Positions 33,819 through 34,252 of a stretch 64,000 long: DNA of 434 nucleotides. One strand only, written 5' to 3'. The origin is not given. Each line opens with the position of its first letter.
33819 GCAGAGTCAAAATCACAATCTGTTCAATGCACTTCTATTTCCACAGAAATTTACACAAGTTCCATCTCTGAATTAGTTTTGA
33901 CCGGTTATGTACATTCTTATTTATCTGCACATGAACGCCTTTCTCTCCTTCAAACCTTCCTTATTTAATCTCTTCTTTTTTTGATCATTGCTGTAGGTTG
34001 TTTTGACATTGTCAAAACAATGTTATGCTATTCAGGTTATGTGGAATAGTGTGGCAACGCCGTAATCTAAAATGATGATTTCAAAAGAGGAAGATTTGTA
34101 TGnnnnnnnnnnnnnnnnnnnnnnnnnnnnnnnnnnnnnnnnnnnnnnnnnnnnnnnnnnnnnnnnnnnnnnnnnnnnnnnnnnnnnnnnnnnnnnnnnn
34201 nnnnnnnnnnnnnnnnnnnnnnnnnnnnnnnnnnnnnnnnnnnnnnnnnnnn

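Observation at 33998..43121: Cu/Ag-type RND efflux operon extended by a string of unusual periplasmic metal-handling proteins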

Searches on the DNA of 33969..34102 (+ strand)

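Call 87: build_rna_model(alignment_id=A11)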
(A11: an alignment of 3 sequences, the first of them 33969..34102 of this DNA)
Model R1 built from alignment A11 (3 sequences, 137 columns); structure: RNAalifold consensus.
model positions 134; base pairs 44; branch points 1; effective number of sequences 0.81; information 0.589 bits per position. Calibrated on 0.2 Mb of random sequence (short: E-values are rough).
structure used (alignment columns):
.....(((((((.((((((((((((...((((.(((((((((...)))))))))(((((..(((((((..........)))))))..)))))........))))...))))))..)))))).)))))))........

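Call 88: search_with_rna_model(model_id=R1, sources=[window, L004, L006, L007, L014, L017, L019, L030, L031, L045, L052, L055, L056, L061, L062, L073, L087, L088, L089, L090, L092, L096, L097, L098, L100, L101, L103, L104, L105, L109, L111, L112, L113, L115, L117, L118, L119, L122, L123, L124, L126, L130, L131, L134, L135, L136, L137, L140, L141, L142, L144, L147, L148, L150, L151, L154, L156, L157], max_evalue=10)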
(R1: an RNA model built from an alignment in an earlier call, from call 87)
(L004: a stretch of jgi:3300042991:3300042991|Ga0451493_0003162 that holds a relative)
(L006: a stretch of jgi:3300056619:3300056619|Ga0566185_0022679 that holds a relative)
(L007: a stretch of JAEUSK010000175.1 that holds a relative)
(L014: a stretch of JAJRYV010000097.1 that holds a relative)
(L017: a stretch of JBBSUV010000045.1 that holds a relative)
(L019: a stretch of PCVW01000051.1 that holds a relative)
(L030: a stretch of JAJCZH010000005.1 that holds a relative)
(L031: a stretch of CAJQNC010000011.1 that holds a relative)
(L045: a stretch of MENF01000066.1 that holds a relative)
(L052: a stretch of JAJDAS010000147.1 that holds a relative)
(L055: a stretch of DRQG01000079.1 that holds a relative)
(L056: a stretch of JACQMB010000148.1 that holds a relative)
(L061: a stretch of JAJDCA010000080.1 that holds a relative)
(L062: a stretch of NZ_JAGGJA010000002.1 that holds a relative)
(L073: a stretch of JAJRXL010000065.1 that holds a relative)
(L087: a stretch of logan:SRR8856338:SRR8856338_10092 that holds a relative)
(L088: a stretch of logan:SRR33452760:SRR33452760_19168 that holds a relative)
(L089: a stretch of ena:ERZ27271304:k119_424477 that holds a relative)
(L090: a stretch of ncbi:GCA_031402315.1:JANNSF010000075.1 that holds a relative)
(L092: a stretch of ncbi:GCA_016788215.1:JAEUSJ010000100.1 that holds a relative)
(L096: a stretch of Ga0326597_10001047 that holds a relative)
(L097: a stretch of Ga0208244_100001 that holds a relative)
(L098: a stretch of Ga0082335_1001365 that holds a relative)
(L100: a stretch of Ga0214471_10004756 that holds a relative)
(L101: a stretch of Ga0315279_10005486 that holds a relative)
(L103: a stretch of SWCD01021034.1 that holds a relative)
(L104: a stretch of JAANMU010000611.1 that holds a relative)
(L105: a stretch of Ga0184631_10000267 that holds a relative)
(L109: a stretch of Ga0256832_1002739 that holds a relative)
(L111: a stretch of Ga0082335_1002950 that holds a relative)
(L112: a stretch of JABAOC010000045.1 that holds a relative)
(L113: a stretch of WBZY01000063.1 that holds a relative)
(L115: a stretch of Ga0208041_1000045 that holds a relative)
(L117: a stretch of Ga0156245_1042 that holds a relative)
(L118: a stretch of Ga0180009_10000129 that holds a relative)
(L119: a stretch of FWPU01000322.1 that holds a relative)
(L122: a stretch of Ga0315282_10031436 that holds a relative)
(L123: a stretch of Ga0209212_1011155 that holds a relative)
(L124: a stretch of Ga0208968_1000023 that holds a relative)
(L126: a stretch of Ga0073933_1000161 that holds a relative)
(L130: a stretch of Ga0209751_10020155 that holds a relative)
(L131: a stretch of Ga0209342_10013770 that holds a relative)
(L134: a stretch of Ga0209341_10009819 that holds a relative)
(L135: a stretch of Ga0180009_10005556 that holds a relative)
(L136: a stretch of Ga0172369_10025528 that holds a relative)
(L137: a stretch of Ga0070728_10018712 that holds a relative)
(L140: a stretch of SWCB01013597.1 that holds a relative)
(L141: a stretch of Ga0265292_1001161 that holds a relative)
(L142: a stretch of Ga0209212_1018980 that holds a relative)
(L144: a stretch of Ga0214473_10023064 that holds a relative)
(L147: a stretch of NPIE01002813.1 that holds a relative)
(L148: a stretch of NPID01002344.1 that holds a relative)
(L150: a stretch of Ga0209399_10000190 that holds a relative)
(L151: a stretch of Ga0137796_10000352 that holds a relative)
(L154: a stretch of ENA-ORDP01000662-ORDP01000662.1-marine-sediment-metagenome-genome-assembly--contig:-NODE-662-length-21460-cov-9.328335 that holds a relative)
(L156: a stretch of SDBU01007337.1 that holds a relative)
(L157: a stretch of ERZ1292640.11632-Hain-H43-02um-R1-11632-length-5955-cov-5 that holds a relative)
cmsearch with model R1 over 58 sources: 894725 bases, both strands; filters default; matches with E-value up to 10: 10.
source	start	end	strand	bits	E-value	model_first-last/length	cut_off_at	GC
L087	3071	3204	+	164.8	1.5e-41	1-134/134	no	0.31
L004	1319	1452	+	161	1.6e-40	1-134/134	no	0.33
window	33969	34102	+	153.6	1.8e-38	1-134/134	no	0.34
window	33999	34019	-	17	0.46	31-51/134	no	0.29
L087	3064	3198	-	16.8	0.52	1-134/134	no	0.3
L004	1349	1369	-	16.3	0.69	31-51/134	no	0.33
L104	20124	20167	+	14.9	1.7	1-134/134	no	0.3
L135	4538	4578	-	14.9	1.7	1-134/134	no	0.27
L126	8953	9007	-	13.5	4.3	1-134/134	no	0.4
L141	3281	3360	-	13.1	5.4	1-134/134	no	0.35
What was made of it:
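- Tried and rejected: A covariance model of the leader found no further copies in 58 loci, so covariation could not be tested (calls 87, 88).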
